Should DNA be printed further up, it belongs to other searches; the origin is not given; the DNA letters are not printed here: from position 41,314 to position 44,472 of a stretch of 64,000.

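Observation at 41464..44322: Sortase-anchored cupredoxin fused to a double NHL beta-propeller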

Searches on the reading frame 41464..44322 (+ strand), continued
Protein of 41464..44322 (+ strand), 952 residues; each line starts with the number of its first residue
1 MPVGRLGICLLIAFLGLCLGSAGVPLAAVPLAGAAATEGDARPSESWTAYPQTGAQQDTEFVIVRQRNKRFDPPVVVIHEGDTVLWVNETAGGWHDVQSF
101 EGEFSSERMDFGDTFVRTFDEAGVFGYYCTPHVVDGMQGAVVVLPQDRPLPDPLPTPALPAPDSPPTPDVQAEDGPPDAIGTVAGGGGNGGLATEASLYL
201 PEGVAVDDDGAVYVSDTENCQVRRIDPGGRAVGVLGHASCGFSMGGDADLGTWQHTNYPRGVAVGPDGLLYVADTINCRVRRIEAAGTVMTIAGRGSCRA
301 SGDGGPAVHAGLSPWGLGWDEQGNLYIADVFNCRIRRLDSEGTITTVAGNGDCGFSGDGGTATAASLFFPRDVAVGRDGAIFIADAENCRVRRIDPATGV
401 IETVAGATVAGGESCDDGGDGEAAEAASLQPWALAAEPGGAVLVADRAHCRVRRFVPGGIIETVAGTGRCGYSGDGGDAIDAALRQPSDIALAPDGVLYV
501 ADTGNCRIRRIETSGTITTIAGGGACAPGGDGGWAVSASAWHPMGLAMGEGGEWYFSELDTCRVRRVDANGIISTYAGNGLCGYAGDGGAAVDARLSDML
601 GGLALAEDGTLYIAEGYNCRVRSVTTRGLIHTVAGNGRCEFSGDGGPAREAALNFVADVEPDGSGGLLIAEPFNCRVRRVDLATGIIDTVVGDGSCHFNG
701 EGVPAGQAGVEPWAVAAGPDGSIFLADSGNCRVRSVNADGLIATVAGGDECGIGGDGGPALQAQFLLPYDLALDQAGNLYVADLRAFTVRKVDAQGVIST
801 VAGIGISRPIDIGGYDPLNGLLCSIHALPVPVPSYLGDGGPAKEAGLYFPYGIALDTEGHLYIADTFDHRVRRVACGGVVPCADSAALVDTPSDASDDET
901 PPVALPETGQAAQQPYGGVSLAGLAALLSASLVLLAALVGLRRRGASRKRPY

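Call 9: find_homologous_proteins(query=window:41464-44319:+, max_evalue=0.00001)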
Query window:41464-44319:+ (952 aa): 7672 proteins with E <= 0.00001 among 8000 candidates; the best 120 are listed.
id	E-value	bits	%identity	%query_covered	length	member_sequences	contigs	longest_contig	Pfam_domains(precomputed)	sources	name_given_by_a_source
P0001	0.0e+0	2155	100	100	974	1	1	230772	PF00127.27,PF13449.13,PF24684.2,PF01436.28,PF25021.2,PF06739.18,PF08450.19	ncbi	-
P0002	0.0e+0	1653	79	97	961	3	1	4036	PF00127.27,PF24684.2,PF01436.28,PF25021.2,PF08450.19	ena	-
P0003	0.0e+0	1600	76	96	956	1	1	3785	PF00127.27,PF23500.2,PF13449.13,PF20067.6,PF24684.2,PF01436.28,PF25021.2,PF07995.18,PF08450.19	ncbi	-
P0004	0.0e+0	1595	77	99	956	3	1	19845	PF00127.27,PF23500.2,PF13449.13,PF24684.2,PF01436.28,PF25021.2,PF07995.18,PF08450.19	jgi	-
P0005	0.0e+0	1359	71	78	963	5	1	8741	PF00127.27,PF23500.2,PF13449.13,PF20067.6,PF24684.2,PF01436.28,PF25021.2,PF06739.18,PF08450.19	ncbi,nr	ncbi:MAG: hypothetical protein IIC88_01350 [Chloroflexi bacterium]|nr:hypothetical protein [Chlorofl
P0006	0.0e+0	1355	66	97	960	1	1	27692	PF00127.27,PF23500.2,PF13449.13,PF24684.2,PF01436.28,PF25021.2,PF08450.19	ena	-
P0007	0.0e+0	1343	65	98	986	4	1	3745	PF00127.27,PF23500.2,PF20067.6,PF24684.2,PF01436.28,PF25021.2,PF07995.18,PF08450.19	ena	-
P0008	0.0e+0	1338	66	95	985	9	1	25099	PF00127.27,PF23500.2,PF13449.13,PF20067.6,PF24684.2,PF01436.28,PF25021.2,PF06739.18,PF08450.19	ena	-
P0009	0.0e+0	1338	66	93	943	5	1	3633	PF00127.27,PF13449.13,PF20067.6,PF24684.2,PF01436.28,PF25021.2,PF06739.18,PF08450.19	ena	-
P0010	0.0e+0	1317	66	93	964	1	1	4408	PF00127.27,PF23500.2,PF13449.13,PF20067.6,PF24684.2,PF01436.28,PF25021.2,PF06739.18,PF08450.19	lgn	-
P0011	0.0e+0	1308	67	91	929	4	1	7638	PF00127.27,PF13449.13,PF20067.6,PF24684.2,PF01436.28,PF25021.2,PF08450.19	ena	-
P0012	0.0e+0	1304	65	95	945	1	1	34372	PF00127.27,PF23500.2,PF13449.13,PF24684.2,PF01436.28,PF25021.2,PF08450.19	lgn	-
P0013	0.0e+0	1296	64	95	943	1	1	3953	PF00127.27,PF13449.13,PF20067.6,PF24684.2,PF01436.28,PF25021.2,PF06739.18,PF07995.18,PF08450.19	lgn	-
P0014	0.0e+0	1278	65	93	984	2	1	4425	PF00127.27,PF23500.2,PF20067.6,PF24684.2,PF01436.28,PF25021.2,PF08450.19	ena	-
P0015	0.0e+0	1263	62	95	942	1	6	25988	PF00127.27,PF23500.2,PF13449.13,PF20067.6,PF24684.2,PF01436.28,PF25021.2,PF08450.19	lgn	-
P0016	0.0e+0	1260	65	90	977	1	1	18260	PF00127.27,PF23500.2,PF24684.2,PF01436.28,PF25021.2,PF06739.18,PF08450.19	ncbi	-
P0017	0.0e+0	1213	61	92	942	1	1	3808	PF00127.27,PF23500.2,PF13449.13,PF20067.6,PF24684.2,PF01436.28,PF25021.2,PF06739.18,PF07995.18,PF08450.19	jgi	jgi:plastocyanin/sugar lactone lactonase YvrE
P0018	0.0e+0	1211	63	90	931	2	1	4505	PF00127.27,PF23500.2,PF20067.6,PF24684.2,PF01436.28,PF25021.2,PF06739.18,PF07995.18,PF08450.19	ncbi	-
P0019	0.0e+0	1202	61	95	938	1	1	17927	PF00127.27,PF23500.2,PF20067.6,PF24684.2,PF01436.28,PF25021.2,PF06739.18,PF07995.18,PF08450.19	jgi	jgi:sugar lactone lactonase YvrE/plastocyanin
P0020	0.0e+0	1196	61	93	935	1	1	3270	PF00127.27,PF24684.2,PF01436.28,PF25021.2,PF08450.19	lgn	-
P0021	0.0e+0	1194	63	86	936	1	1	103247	PF00127.27,PF13449.13,PF24684.2,PF01436.28,PF25021.2,PF08450.19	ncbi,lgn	-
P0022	0.0e+0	1140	59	94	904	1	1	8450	PF00127.27,PF23500.2,PF13449.13,PF20067.6,PF24684.2,PF01436.28,PF25021.2,PF07995.18,PF08450.19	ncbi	-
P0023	0.0e+0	1124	42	73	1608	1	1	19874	PF07494.18,PF06977.18,PF13449.13,PF20067.6,PF22807.3,PF02393.22,PF01436.28,PF25021.2,PF06739.18,PF08450.19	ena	-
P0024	0.0e+0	1096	59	93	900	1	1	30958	PF00127.27,PF24684.2,PF01436.28,PF25021.2,PF08450.19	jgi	jgi:plastocyanin/sugar lactone lactonase YvrE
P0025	0.0e+0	1077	59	89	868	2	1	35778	PF00127.27,PF13449.13,PF24684.2,PF01436.28,PF25021.2,PF06739.18,PF07995.18,PF08450.19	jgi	-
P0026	1.0e-291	989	39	70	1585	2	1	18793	PF07494.18,PF06977.18,PF23500.2,PF22807.3,PF24684.2,PF01436.28,PF08450.19,PF04151.22,PF13449.13,PF20067.6,PF25021.2,PF06739.18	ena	-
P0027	8.6e-291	986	63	75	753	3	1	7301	PF00127.27,PF20067.6,PF24684.2,PF01436.28,PF25021.2,PF07995.18,PF08450.19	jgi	-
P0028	2.3e-289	981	44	65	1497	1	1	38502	PF06977.18,PF23500.2,PF13449.13,PF20067.6,PF22807.3,PF02393.22,PF01436.28,PF25021.2,PF06739.18,PF08450.19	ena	-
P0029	6.9e-289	979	42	72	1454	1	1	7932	PF06977.18,PF13449.13,PF22807.3,PF24684.2,PF01436.28,PF25021.2,PF06739.18,PF08450.19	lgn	-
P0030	6.6e-279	946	44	72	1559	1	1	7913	PF11765.14,PF25059.2,PF07494.18,PF06977.18,PF22807.3,PF24684.2,PF01436.28,PF08450.19,PF16656.12,PF05787.20,PF13449.13,PF25021.2,PF06739.18,PF00041.28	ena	-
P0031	1.8e-272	925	42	72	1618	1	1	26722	PF06977.18,PF13449.13,PF20067.6,PF22807.3,PF02393.22,PF01436.28,PF25021.2,PF06739.18,PF08450.19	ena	-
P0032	1.5e-266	905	37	75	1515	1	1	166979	PF13449.13,PF22807.3,PF24684.2,PF01436.28,PF25021.2,PF06739.18,PF08450.19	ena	-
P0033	9.0e-262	890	65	64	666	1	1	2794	PF24684.2,PF01436.28,PF25021.2,PF06739.18,PF07995.18,PF08450.19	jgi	jgi:sugar lactone lactonase YvrE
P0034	1.7e-257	875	42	71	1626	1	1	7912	PF25059.2,PF07494.18,PF06977.18,PF01731.27,PF22807.3,PF01436.28,PF08450.19,PF00404.25,PF13449.13,PF20067.6,PF25021.2,PF06739.18,PF00041.28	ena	-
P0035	3.9e-255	868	41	74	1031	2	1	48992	PF06977.18,PF01731.27,PF13449.13,PF20067.6,PF22807.3,PF24684.2,PF01436.28,PF25021.2,PF06739.18,PF08450.19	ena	-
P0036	2.3e-253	862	34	74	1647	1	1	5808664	PF07494.18,PF06977.18,PF23500.2,PF13449.13,PF22807.3,PF02393.22,PF24684.2,PF01436.28,PF25021.2,PF06739.18,PF08450.19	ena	-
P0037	1.6e-251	856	41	73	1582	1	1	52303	PF07494.18,PF06977.18,PF01731.27,PF23500.2,PF22807.3,PF02393.22,PF24684.2,PF01436.28,PF08450.19,PF13449.13,PF25021.2,PF06739.18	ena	-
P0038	8.4e-250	850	44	76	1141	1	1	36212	PF22352.3,PF06977.18,PF13449.13,PF22807.3,PF02393.22,PF24684.2,PF01436.28,PF25021.2,PF06739.18,PF08450.19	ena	-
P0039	1.2e-249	849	39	66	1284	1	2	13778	PF05787.20,PF13948.12,PF13449.13,PF20067.6,PF22807.3,PF24684.2,PF01436.28,PF25021.2,PF06739.18,PF08450.19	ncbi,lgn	-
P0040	1.2e-247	843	38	73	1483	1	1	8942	PF07494.18,PF06977.18,PF23500.2,PF22807.3,PF24684.2,PF01436.28,PF08450.19,PF05787.20,PF02369.23,PF13449.13,PF20067.6,PF25021.2,PF06739.18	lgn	-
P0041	4.3e-246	838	40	73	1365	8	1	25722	PF05787.20,PF07494.18,PF06977.18,PF01833.31,PF13449.13,PF20067.6,PF01436.28,PF25021.2,PF06739.18,PF08450.19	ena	-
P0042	1.1e-244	833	39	77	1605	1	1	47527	PF07494.18,PF06977.18,PF13449.13,PF22807.3,PF24684.2,PF01436.28,PF25021.2,PF06739.18,PF08450.19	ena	-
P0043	1.7e-244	832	43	74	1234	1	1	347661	PF11765.14,PF26542.1,PF07494.18,PF06977.18,PF23500.2,PF22807.3,PF24684.2,PF01436.28,PF15940.11,PF08450.19,PF13449.13,PF20067.6,PF25021.2,PF06739.18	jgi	jgi:sugar lactone lactonase YvrE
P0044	2.1e-242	825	66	60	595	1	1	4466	PF24684.2,PF01436.28,PF25021.2,PF06739.18,PF07995.18,PF08450.19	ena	-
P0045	1.3e-240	819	39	64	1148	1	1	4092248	PF07494.18,PF13449.13,PF02393.22,PF24684.2,PF01436.28,PF25021.2,PF06739.18,PF08450.19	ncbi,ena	-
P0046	2.3e-239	815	64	61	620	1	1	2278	PF00127.27,PF23500.2,PF13449.13,PF20067.6,PF24684.2,PF01436.28,PF25021.2,PF08450.19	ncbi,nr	ncbi:MAG: hypothetical protein HY723_03595, partial [Chloroflexi bacterium]|nr:hypothetical protein 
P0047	2.7e-238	812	43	68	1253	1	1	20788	PF07494.18,PF06977.18,PF22807.3,PF24684.2,PF01436.28,PF08450.19,PF05787.20,PF13449.13,PF20067.6,PF03781.23,PF25021.2,PF06739.18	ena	-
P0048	8.8e-238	810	37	75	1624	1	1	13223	PF07494.18,PF23500.2,PF13449.13,PF20067.6,PF22807.3,PF02393.22,PF24684.2,PF01436.28,PF25021.2,PF06739.18,PF08450.19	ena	-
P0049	9.0e-238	810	40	76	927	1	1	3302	PF06977.18,PF22807.3,PF01436.28,PF25021.2,PF06739.18,PF08450.19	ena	-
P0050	6.8e-236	804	40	73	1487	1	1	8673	PF05787.20,PF13449.13,PF22807.3,PF01436.28,PF25021.2,PF06739.18,PF08450.19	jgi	jgi:sugar lactone lactonase YvrE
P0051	2.1e-233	796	39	74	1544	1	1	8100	PF06977.18,PF13449.13,PF20067.6,PF22807.3,PF24684.2,PF01436.28,PF25021.2,PF06739.18,PF08450.19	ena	-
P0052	3.9e-232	791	-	-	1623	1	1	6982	PF06977.18,PF00047.32,PF22807.3,PF22359.3,PF24684.2,PF01436.28,PF08450.19,PF07679.23,PF13895.13,PF13927.13,PF13449.13,PF25021.2,PF06739.18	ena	-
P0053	3.6e-231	788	40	73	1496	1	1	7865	PF07494.18,PF23500.2,PF22807.3,PF02393.22,PF24684.2,PF01436.28,PF08450.19,PF05787.20,PF02369.23,PF13449.13,PF25021.2,PF06739.18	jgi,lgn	jgi:sugar lactone lactonase YvrE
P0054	1.0e-230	787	33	71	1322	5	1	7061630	PF07494.18,PF06977.18,PF22807.3,PF02393.22,PF24684.2,PF01436.28,PF08450.19,PF05787.20,PF13449.13,PF20067.6,PF25021.2,PF06739.18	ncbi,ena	-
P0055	6.9e-230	784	46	65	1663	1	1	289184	PF05787.20,PF06977.18,PF00058.24,PF13449.13,PF22807.3,PF07705.18,PF24684.2,PF01436.28,PF25021.2,PF06739.18,PF08450.19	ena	-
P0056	8.8e-230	784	37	77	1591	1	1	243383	PF07494.18,PF13449.13,PF02393.22,PF24684.2,PF01436.28,PF25021.2,PF06739.18,PF08450.19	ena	-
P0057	1.7e-228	779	35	72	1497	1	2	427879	PF07494.18,PF06977.18,PF22807.3,PF02393.22,PF24684.2,PF01436.28,PF08450.19,PF05787.20,PF02369.23,PF13449.13,PF20067.6,PF25021.2,PF06739.18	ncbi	-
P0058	6.7e-227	774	42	64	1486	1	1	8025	PF07494.18,PF06977.18,PF24684.2,PF01436.28,PF08450.19,PF05787.20,PF07679.23,PF13895.13,PF13927.13,PF13449.13,PF20067.6,PF25021.2,PF06739.18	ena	-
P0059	2.0e-224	766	-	-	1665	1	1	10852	PF07679.23,PF13895.13,PF13927.13,PF13449.13,PF20067.6,PF22807.3,PF24684.2,PF01436.28,PF25021.2,PF06739.18,PF08450.19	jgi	jgi:hypothetical protein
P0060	3.1e-224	765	40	74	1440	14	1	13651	PF05787.20,PF07494.18,PF06977.18,PF13449.13,PF20067.6,PF22807.3,PF01436.28,PF25021.2,PF06739.18,PF14734.13,PF08450.19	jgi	jgi:sugar lactone lactonase YvrE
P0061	3.3e-224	765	36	72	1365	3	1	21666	PF07494.18,PF06977.18,PF23500.2,PF13449.13,PF20067.6,PF22807.3,PF24684.2,PF01436.28,PF25021.2,PF06739.18,PF08450.19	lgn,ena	-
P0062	3.2e-223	762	43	71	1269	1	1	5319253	PF26542.1,PF06977.18,PF01731.27,PF13061.12,PF13449.13,PF22807.3,PF24684.2,PF01436.28,PF25021.2,PF06739.18,PF08450.19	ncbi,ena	-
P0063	1.0e-222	760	44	73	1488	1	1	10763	PF05787.20,PF19190.7,PF06977.18,PF13449.13,PF24684.2,PF01436.28,PF25021.2,PF06739.18,PF08450.19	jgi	jgi:uncharacterized protein (TIGR03437 family)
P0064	1.1e-222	760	38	72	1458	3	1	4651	PF07494.18,PF06977.18,PF23500.2,PF22807.3,PF02393.22,PF24684.2,PF01436.28,PF08450.19,PF05787.20,PF02369.23,PF13449.13,PF25021.2,PF06739.18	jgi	-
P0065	6.5e-222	758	34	73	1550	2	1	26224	PF07686.24,PF06977.18,PF23500.2,PF00047.32,PF24684.2,PF01436.28,PF08450.19,PF07679.23,PF13895.13,PF13927.13,PF13449.13,PF20067.6,PF25021.2,PF06739.18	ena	-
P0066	1.7e-219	750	36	75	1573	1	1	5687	PF13449.13,PF22807.3,PF24684.2,PF01436.28,PF25021.2,PF06739.18,PF00041.28,PF08450.19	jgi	jgi:sugar lactone lactonase YvrE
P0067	2.7e-219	749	48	35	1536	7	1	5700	PF05787.20,PF07679.23,PF13927.13,PF00538.26,PF13449.13,PF01436.28,PF25021.2,PF06739.18,PF08450.19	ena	-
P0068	8.1e-219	747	34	66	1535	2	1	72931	PF07494.18,PF00047.32,PF02393.22,PF24684.2,PF01436.28,PF08450.19,PF05787.20,PF07679.23,PF13895.13,PF13927.13,PF13449.13,PF25021.2,PF06739.18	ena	-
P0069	1.0e-218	747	39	75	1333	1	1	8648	PF06977.18,PF13449.13,PF20067.6,PF22807.3,PF02393.22,PF01436.28,PF25021.2,PF06739.18,PF08450.19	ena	-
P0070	4.1e-217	742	36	84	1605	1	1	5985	PF13449.13,PF22807.3,PF02393.22,PF24684.2,PF01436.28,PF25021.2,PF06739.18,PF08450.19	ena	-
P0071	6.1e-217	741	37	74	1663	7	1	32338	PF07494.18,PF13449.13,PF22807.3,PF02393.22,PF24684.2,PF01436.28,PF25021.2,PF06739.18,PF08450.19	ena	-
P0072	2.2e-215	736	41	66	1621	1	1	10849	PF07494.18,PF23500.2,PF13499.13,PF13449.13,PF24684.2,PF01436.28,PF25021.2,PF06739.18,PF08450.19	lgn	-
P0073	5.3e-215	735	40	73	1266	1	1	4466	PF19190.7,PF24684.2,PF01436.28,PF25021.2,PF06739.18,PF08450.19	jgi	jgi:uncharacterized protein (TIGR03437 family)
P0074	3.1e-214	732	38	74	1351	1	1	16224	PF05787.20,PF07679.23,PF13927.13,PF13449.13,PF22807.3,PF24684.2,PF01436.28,PF25021.2,PF06739.18,PF08450.19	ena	-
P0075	1.6e-213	730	37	73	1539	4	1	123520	PF26542.1,PF13449.13,PF24684.2,PF01436.28,PF25021.2,PF06739.18,PF18884.6,PF08450.19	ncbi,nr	ncbi:MAG: hypothetical protein SCALA701_10040 [Candidatus Scalindua sp.]|nr:MAG: hypothetical protei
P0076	4.4e-213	728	40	72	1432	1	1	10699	PF07494.18,PF06977.18,PF01731.27,PF22807.3,PF24684.2,PF01436.28,PF08450.19,PF05787.20,PF13449.13,PF20067.6,PF25021.2,PF06739.18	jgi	jgi:sugar lactone lactonase YvrE/outer membrane lipoprotein-sorting protein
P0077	7.6e-213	728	32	71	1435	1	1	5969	PF05787.20,PF07494.18,PF13449.13,PF20067.6,PF22807.3,PF02393.22,PF24684.2,PF01436.28,PF25021.2,PF06739.18,PF08450.19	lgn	-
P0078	8.8e-213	727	39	73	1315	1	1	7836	PF13449.13,PF22807.3,PF01436.28,PF25021.2,PF06739.18,PF08450.19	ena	-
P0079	3.3e-212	725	44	73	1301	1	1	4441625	PF26542.1,PF06977.18,PF13061.12,PF13449.13,PF22807.3,PF24684.2,PF01436.28,PF25021.2,PF06739.18,PF08450.19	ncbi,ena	-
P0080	3.2e-211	722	39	66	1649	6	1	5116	PF07679.23,PF00801.27,PF06977.18,PF13927.13,PF13449.13,PF05345.19,PF01436.28,PF25021.2,PF06739.18,PF08450.19,PF18911.7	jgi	jgi:uncharacterized repeat protein (TIGR03803 family)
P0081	1.1e-209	717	42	72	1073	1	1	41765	PF13620.13,PF01436.28,PF25021.2,PF06739.18,PF08450.19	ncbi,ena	-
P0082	2.8e-209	716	38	65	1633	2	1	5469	PF13449.13,PF22807.3,PF24684.2,PF01436.28,PF25021.2,PF06739.18,PF00041.28,PF08450.19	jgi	jgi:sugar lactone lactonase YvrE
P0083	4.5e-209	715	33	72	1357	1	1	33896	PF07494.18,PF06977.18,PF13449.13,PF20067.6,PF22807.3,PF02393.22,PF24684.2,PF01436.28,PF25021.2,PF06739.18,PF08450.19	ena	-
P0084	8.2e-207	708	42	71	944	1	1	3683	PF05787.20,PF07494.18,PF06977.18,PF13449.13,PF22807.3,PF24684.2,PF01436.28,PF25021.2,PF06739.18,PF08450.19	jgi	-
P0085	9.9e-207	707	42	73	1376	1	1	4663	PF05787.20,PF06977.18,PF13449.13,PF20067.6,PF22807.3,PF24684.2,PF01436.28,PF25021.2,PF06739.18,PF15940.11,PF08450.19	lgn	-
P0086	1.1e-206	707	32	67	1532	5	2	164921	PF07494.18,PF07686.24,PF00047.32,PF24684.2,PF28321.1,PF01436.28,PF15940.11,PF08450.19,PF07679.23,PF13895.13,PF13927.13,PF13449.13,PF20067.6,PF25021.2,PF06739.18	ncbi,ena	-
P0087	9.9e-206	704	40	74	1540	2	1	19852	PF13313.12,PF07494.18,PF06977.18,PF22807.3,PF24684.2,PF01436.28,PF25021.2,PF06739.18,PF08450.19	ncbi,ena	-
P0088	1.2e-205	704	39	76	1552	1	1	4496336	PF07494.18,PF06977.18,PF22807.3,PF24684.2,PF01436.28,PF08450.19,PF05787.20,PF19190.7,PF13449.13,PF20067.6,PF25021.2,PF06739.18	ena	-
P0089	1.9e-205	703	33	72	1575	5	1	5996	PF07686.24,PF00047.32,PF24684.2,PF01436.28,PF15940.11,PF08450.19,PF07679.23,PF13895.13,PF13927.13,PF13449.13,PF25021.2,PF06739.18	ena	-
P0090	1.1e-204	700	37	64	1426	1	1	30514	PF07494.18,PF06977.18,PF23500.2,PF22807.3,PF24684.2,PF01436.28,PF08450.19,PF05787.20,PF02369.23,PF13449.13,PF25021.2,PF06739.18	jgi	jgi:sugar lactone lactonase YvrE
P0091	2.4e-204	699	-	-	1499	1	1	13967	PF11765.14,PF07494.18,PF06977.18,PF01731.27,PF22807.3,PF02393.22,PF24684.2,PF01436.28,PF08450.19,PF05787.20,PF02412.24,PF13449.13,PF20067.6,PF25021.2,PF06739.18,PF18884.6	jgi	jgi:sugar lactone lactonase YvrE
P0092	6.3e-204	698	33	74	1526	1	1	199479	PF07686.24,PF00047.32,PF22807.3,PF24684.2,PF28321.1,PF01436.28,PF08450.19,PF07679.23,PF13895.13,PF13927.13,PF13449.13,PF25021.2,PF06739.18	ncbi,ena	-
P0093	8.6e-204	698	37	72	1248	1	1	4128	PF13449.13,PF24684.2,PF01436.28,PF25021.2,PF06739.18,PF08450.19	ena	-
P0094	9.1e-204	697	35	73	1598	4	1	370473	PF06977.18,PF00047.32,PF22807.3,PF24684.2,PF06832.19,PF01436.28,PF08450.19,PF07679.23,PF13895.13,PF13927.13,PF13449.13,PF25021.2,PF06739.18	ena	-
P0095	1.3e-203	697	35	73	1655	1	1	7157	PF07679.23,PF13895.13,PF16706.12,PF13927.13,PF13449.13,PF01436.28,PF25021.2,PF06739.18,PF08450.19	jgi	jgi:sugar lactone lactonase YvrE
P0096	2.5e-203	696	41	73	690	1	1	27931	PF07494.18,PF23500.2,PF13449.13,PF20067.6,PF02393.22,PF24684.2,PF01436.28,PF25021.2,PF06739.18,PF08450.19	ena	-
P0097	6.1e-202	691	31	76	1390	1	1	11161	PF07494.18,PF13449.13,PF20067.6,PF22807.3,PF02393.22,PF24684.2,PF01436.28,PF25021.2,PF06739.18,PF08450.19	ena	-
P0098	7.0e-201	688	43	63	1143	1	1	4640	PF13948.12,PF01731.27,PF24684.2,PF01436.28,PF25021.2,PF06739.18,PF08450.19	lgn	-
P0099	1.0e-199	684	42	65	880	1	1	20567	PF01731.27,PF13449.13,PF22807.3,PF24684.2,PF01436.28,PF25021.2,PF06739.18,PF08450.19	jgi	jgi:sugar lactone lactonase YvrE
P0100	3.1e-199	682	39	64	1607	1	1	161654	PF07494.18,PF06977.18,PF13449.13,PF22807.3,PF02393.22,PF24684.2,PF01436.28,PF25021.2,PF06739.18,PF08450.19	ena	-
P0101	5.1e-199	682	34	59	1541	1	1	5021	PF07679.23,PF13895.13,PF06977.18,PF13927.13,PF13449.13,PF22807.3,PF01436.28,PF25021.2,PF06739.18,PF08450.19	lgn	-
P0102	8.1e-199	681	44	71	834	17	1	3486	PF07494.18,PF06977.18,PF13385.14,PF02393.22,PF24684.2,PF01436.28,PF08450.19,PF05787.20,PF13449.13,PF20067.6,PF25021.2,PF06739.18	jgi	jgi:uncharacterized protein YjiK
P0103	1.0e-196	674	44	37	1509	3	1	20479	PF05787.20,PF07679.23,PF13895.13,PF13927.13,PF00047.32,PF22807.3,PF24684.2,PF01436.28,PF25021.2,PF06739.18,PF08450.19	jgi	-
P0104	4.1e-196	672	37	74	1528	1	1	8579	PF07494.18,PF07686.24,PF06977.18,PF00047.32,PF24684.2,PF28321.1,PF01436.28,PF08450.19,PF07679.23,PF13895.13,PF13927.13,PF13449.13,PF25021.2,PF06739.18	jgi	jgi:sugar lactone lactonase YvrE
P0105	5.6e-196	672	43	72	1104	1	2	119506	PF05787.20,PF07494.18,PF06977.18,PF13449.13,PF20067.6,PF24684.2,PF01436.28,PF25021.2,PF06739.18,PF08450.19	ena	-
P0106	7.1e-196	671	36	71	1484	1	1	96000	PF07494.18,PF03160.21,PF13449.13,PF20067.6,PF22807.3,PF01436.28,PF25021.2,PF06739.18,PF08450.19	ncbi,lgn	-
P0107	1.6e-195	670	37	72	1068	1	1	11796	PF07494.18,PF06977.18,PF01731.27,PF22807.3,PF24684.2,PF01436.28,PF08450.19,PF05787.20,PF13449.13,PF20067.6,PF25021.2,PF06739.18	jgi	jgi:sugar lactone lactonase YvrE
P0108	3.6e-194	666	43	73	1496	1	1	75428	PF05787.20,PF19190.7,PF06977.18,PF13449.13,PF20067.6,PF24684.2,PF01436.28,PF25021.2,PF06739.18,PF08450.19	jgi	jgi:uncharacterized protein (TIGR03437 family)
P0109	5.9e-194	665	34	73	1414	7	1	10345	PF06977.18,PF01731.27,PF13449.13,PF02393.22,PF24684.2,PF01436.28,PF25021.2,PF06739.18,PF08450.19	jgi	jgi:hypothetical protein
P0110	6.8e-194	665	34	69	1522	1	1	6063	PF07686.24,PF00047.32,PF22807.3,PF24684.2,PF01436.28,PF08450.19,PF05787.20,PF07679.23,PF13895.13,PF13927.13,PF13449.13,PF20067.6,PF25021.2,PF06739.18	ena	-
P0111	7.9e-194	665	35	71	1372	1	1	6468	PF04151.22,PF13449.13,PF22807.3,PF02393.22,PF24684.2,PF01436.28,PF25021.2,PF06739.18,PF08450.19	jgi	-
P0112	9.5e-194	664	42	72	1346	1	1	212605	PF07494.18,PF06977.18,PF13449.13,PF22807.3,PF24684.2,PF01436.28,PF25021.2,PF06739.18,PF08450.19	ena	-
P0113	1.1e-193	664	41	77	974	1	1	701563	PF13449.13,PF22807.3,PF01436.28,PF25021.2,PF06739.18,PF08450.19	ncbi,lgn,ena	-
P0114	5.3e-193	662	35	72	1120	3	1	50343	PF07494.18,PF13449.13,PF20067.6,PF24684.2,PF01436.28,PF25021.2,PF06739.18,PF08450.19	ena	-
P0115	3.8e-192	659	39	75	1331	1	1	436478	PF06977.18,PF01731.27,PF22807.3,PF01436.28,PF25021.2,PF06739.18,PF08450.19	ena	-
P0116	4.5e-192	659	43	68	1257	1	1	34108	PF05787.20,PF13449.13,PF24684.2,PF01436.28,PF25021.2,PF06739.18,PF08450.19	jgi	jgi:sugar lactone lactonase YvrE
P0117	4.8e-192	659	35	64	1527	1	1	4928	PF07686.24,PF06977.18,PF00047.32,PF24684.2,PF01436.28,PF08450.19,PF07679.23,PF13895.13,PF13927.13,PF13449.13,PF25021.2,PF06739.18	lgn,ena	-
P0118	7.1e-192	658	36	65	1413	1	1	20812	PF07494.18,PF06977.18,PF23500.2,PF22807.3,PF24684.2,PF01436.28,PF08450.19,PF05787.20,PF02369.23,PF13449.13,PF20067.6,PF25021.2,PF06739.18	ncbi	-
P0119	1.1e-191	657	38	74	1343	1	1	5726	PF06977.18,PF13948.12,PF13449.13,PF20067.6,PF24684.2,PF01436.28,PF25021.2,PF06739.18,PF08450.19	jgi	jgi:cysteine-rich repeat protein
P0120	1.3e-191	657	40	55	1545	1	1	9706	PF07494.18,PF13449.13,PF22807.3,PF01436.28,PF25021.2,PF06739.18,PF00041.28,PF08450.19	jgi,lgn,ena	-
